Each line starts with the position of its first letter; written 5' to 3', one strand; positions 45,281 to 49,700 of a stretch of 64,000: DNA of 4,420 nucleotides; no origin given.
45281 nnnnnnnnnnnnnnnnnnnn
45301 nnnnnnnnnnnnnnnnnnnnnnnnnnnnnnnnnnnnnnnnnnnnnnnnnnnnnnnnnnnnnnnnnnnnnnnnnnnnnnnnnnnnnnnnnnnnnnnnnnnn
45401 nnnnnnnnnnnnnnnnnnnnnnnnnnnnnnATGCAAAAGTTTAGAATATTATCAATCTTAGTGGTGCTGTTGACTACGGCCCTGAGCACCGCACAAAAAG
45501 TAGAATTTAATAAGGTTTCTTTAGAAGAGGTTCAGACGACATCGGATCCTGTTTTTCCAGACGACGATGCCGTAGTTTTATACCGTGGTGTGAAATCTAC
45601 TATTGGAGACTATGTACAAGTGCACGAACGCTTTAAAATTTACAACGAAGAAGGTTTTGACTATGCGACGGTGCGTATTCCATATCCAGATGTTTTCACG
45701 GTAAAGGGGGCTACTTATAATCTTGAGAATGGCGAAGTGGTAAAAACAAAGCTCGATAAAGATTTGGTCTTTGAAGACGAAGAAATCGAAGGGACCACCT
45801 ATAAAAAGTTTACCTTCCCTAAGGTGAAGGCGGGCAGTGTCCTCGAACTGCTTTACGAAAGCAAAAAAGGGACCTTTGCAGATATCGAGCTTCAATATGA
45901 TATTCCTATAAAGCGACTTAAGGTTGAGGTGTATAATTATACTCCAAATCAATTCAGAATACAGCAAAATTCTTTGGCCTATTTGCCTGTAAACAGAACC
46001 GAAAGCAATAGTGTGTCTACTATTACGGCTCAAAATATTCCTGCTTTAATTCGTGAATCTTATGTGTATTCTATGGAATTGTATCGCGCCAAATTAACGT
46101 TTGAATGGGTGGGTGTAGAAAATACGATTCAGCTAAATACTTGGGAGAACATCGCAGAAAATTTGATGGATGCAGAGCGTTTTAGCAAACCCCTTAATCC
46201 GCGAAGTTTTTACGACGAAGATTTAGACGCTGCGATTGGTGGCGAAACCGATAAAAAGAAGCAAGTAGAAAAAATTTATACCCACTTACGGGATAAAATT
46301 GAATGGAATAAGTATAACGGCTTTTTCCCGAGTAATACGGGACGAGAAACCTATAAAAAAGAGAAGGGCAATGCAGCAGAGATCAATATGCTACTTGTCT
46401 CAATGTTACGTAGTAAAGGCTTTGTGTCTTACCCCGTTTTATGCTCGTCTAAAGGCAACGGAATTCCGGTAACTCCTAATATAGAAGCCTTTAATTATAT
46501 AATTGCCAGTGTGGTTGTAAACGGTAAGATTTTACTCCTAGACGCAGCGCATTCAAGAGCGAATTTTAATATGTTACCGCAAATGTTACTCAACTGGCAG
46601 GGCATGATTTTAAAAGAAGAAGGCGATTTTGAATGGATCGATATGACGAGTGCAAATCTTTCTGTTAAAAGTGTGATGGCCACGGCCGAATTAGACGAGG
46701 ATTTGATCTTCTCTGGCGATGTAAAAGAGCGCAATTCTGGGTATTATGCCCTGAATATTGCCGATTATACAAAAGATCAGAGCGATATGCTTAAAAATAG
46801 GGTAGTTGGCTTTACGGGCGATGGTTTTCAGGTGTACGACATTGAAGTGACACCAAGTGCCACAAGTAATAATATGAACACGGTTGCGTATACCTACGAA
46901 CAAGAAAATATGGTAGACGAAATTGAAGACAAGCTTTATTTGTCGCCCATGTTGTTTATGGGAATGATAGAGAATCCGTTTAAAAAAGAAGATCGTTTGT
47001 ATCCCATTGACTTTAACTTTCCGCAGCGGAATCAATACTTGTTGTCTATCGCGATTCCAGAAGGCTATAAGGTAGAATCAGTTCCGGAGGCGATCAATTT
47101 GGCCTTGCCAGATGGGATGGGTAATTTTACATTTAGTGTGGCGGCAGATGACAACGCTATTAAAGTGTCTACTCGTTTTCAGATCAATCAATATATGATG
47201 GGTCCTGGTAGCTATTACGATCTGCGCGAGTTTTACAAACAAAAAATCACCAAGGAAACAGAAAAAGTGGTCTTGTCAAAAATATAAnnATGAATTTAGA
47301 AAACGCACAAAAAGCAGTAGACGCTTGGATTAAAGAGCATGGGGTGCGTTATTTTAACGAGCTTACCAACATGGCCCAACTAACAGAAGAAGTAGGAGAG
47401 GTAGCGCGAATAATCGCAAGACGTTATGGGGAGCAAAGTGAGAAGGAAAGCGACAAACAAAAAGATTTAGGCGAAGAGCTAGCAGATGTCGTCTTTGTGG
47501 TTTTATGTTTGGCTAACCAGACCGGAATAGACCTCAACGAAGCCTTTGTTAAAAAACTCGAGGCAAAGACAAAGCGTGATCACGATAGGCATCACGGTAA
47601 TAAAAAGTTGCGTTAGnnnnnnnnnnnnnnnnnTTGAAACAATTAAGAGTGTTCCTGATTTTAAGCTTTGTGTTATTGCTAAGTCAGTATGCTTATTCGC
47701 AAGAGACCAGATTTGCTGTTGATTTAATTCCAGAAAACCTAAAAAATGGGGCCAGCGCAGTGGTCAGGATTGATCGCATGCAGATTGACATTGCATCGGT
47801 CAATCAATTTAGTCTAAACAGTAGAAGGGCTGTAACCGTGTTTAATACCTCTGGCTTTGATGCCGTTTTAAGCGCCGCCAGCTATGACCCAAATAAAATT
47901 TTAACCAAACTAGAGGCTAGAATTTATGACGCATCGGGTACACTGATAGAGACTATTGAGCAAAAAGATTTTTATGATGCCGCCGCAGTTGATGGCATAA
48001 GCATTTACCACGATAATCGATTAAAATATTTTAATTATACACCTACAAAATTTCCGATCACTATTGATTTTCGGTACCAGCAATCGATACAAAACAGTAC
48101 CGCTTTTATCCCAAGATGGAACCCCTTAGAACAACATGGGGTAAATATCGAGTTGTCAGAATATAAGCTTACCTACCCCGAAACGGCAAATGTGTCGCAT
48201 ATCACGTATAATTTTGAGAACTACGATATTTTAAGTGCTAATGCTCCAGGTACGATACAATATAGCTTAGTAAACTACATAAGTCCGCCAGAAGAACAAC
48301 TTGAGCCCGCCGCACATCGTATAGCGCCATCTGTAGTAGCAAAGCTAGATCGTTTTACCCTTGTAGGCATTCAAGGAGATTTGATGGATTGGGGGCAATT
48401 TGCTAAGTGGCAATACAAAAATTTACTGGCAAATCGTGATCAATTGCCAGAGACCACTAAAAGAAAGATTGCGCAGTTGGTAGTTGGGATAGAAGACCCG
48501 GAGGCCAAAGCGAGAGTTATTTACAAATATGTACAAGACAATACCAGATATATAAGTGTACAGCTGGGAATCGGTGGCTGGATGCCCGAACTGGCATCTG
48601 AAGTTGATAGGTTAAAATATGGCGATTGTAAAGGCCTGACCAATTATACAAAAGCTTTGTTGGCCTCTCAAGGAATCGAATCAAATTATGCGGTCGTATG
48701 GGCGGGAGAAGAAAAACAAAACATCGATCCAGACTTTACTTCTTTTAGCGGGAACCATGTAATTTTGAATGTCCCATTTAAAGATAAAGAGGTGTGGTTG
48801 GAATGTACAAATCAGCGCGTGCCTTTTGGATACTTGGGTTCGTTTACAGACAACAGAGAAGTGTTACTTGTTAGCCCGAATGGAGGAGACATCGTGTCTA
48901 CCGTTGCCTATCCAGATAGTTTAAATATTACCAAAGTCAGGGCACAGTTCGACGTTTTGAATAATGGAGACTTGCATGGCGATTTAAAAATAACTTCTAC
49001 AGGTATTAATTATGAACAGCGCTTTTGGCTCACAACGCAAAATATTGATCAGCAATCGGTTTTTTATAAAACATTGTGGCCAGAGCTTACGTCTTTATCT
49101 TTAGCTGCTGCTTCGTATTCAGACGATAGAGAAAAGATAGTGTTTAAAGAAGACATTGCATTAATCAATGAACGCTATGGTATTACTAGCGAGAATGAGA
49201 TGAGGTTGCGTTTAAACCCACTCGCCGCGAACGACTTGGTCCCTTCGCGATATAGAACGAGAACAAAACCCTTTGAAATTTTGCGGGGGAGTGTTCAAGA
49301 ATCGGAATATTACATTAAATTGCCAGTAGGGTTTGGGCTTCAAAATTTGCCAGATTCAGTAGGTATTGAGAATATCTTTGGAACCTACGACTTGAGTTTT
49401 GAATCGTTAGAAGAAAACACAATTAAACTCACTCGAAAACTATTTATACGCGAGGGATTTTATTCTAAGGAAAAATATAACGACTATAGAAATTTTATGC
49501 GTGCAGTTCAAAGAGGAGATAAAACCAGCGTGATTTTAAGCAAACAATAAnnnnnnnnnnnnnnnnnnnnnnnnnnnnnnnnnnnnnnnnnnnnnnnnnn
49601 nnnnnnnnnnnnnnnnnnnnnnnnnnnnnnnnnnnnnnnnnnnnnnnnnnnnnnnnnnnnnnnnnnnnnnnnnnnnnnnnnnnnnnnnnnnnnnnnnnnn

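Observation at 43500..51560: Two catalytic + pseudo-enzyme pairs of exported DUF3857 transglutaminase-like proteins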

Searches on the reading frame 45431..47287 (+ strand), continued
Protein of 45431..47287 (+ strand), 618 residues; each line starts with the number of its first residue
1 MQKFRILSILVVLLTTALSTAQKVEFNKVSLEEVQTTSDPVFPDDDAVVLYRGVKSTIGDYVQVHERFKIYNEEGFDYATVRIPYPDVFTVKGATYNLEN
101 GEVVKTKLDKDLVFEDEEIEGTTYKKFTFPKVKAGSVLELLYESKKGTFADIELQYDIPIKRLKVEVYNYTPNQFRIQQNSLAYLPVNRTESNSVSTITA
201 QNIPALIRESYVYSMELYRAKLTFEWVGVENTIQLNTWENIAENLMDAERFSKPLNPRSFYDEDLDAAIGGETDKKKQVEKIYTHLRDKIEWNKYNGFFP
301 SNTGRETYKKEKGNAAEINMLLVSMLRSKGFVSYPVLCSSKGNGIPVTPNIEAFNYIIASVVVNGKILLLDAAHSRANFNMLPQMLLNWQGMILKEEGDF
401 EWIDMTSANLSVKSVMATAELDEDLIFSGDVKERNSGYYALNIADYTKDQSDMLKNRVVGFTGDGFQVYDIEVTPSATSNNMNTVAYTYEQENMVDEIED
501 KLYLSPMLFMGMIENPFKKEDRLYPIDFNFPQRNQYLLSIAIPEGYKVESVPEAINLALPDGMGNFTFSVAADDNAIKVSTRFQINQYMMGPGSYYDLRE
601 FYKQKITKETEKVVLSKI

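Call 97: search_protein_representatives(alignment_id=A4)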
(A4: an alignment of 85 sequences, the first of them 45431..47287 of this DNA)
Query: 85 sequences, 655 profile positions. Proteins with E-value up to 0.001 (for the whole library): 29035; up to 1e-10: 18499; up to 1e-30: 7606. The best 150 are listed.
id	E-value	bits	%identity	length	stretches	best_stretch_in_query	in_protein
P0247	6.6e-237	804.3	-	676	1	4-654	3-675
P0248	7.7e-235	797.5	-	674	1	4-654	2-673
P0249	3.8e-231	785.3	-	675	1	1-654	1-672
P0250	1.6e-230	783.3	-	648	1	3-654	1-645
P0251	9.8e-230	780.6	-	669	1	4-654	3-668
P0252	3.8e-228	775.4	-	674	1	7-654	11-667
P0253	3.1e-227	772.4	-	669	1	4-654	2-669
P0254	1.1e-226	770.6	-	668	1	3-654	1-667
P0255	2.5e-226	769.4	-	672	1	5-655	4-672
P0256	9.8e-226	767.4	-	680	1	4-655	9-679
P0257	4.4e-225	765.3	-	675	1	1-655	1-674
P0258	7.8e-225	764.4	-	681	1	6-654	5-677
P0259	1.7e-224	763.3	-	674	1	1-655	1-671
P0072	2.8e-224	762.6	-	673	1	11-655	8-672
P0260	3.8e-224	762.2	-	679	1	8-655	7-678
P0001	1.8e-217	740.1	-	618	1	1-654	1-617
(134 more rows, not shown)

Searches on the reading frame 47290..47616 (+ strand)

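Call 4: search_protein_families(library=pfam, proteins=[window:47290-47616:+], max_evalue=0.01)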
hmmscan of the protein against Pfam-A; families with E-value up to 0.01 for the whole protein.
window:47290-47616:+ (108 aa): 3 families
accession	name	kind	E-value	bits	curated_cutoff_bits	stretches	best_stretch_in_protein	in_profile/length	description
PF03819.22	MazG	-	6e-14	52.5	22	1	23-97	2-70/74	MazG nucleotide pyrophosphohydrolase domain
PF12643.12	MazG-like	-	1e-06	29.3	27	1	34-105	18-79/85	MazG-like family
PF01503.22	PRA-PH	-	9e-05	23.3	21.3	1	29-86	32-79/86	Phosphoribosyl-ATP pyrophosphohydrolase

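Call 5: search_protein_families(library=ncbifam, proteins=[window:47290-47616:+], max_evalue=0.01)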
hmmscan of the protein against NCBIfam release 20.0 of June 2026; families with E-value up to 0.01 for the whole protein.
window:47290-47616:+ (108 aa): 2 families
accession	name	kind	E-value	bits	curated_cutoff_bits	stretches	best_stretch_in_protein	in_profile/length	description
NF007113.1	PRK09562.1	equivalog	0.00092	18.9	208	1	11-88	143-210/251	nucleoside triphosphate pyrophosphohydrolase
TIGR03188.1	histidine_hisI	equivalog_domain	0.0084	16.3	42.7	0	53-84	48-79/84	phosphoribosyl-ATP diphosphatase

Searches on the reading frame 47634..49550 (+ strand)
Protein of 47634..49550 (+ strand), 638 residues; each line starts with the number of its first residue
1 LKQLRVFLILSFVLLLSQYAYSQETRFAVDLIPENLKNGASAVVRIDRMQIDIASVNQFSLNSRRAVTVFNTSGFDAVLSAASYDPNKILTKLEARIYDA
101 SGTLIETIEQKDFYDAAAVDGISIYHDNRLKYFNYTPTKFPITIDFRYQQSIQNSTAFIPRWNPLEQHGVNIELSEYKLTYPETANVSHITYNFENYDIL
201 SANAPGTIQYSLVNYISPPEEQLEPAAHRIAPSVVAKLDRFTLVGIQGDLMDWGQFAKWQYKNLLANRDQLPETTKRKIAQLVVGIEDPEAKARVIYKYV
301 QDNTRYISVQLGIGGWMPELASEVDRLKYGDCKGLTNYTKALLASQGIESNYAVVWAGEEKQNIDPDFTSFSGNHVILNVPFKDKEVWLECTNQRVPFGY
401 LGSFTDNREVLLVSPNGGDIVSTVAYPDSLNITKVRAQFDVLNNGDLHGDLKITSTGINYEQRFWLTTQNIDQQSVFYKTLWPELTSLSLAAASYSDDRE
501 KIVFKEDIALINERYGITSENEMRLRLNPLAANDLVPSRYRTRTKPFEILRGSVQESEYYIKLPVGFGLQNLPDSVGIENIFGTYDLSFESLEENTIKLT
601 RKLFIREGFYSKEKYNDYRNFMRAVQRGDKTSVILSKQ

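Call 4: search_protein_families(library=pfam, proteins=[window:47634-49550:+], max_evalue=0.01)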
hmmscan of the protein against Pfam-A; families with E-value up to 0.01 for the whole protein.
window:47634-49550:+ (638 aa): 3 families
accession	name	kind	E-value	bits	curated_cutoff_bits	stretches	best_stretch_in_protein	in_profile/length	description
PF12969.12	DUF3857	-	7.9e-15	55.7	24.6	1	60-188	6-138/170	Domain of Unknown Function with PDB structure (DUF3857)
PF12970.12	DUF3858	-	1.3e-06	29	27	1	542-634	24-115/116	Domain of Unknown Function with PDB structure (DUF3858)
PF01841.26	Transglut_core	-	2.9e-05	24.7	23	1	281-389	6-104/108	Transglutaminase-like superfamily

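Call 5: search_protein_families(library=ncbifam, proteins=[window:47634-49550:+], max_evalue=0.01)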
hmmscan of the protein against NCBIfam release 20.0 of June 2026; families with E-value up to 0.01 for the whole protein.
window:47634-49550:+ (638 aa): 0 families
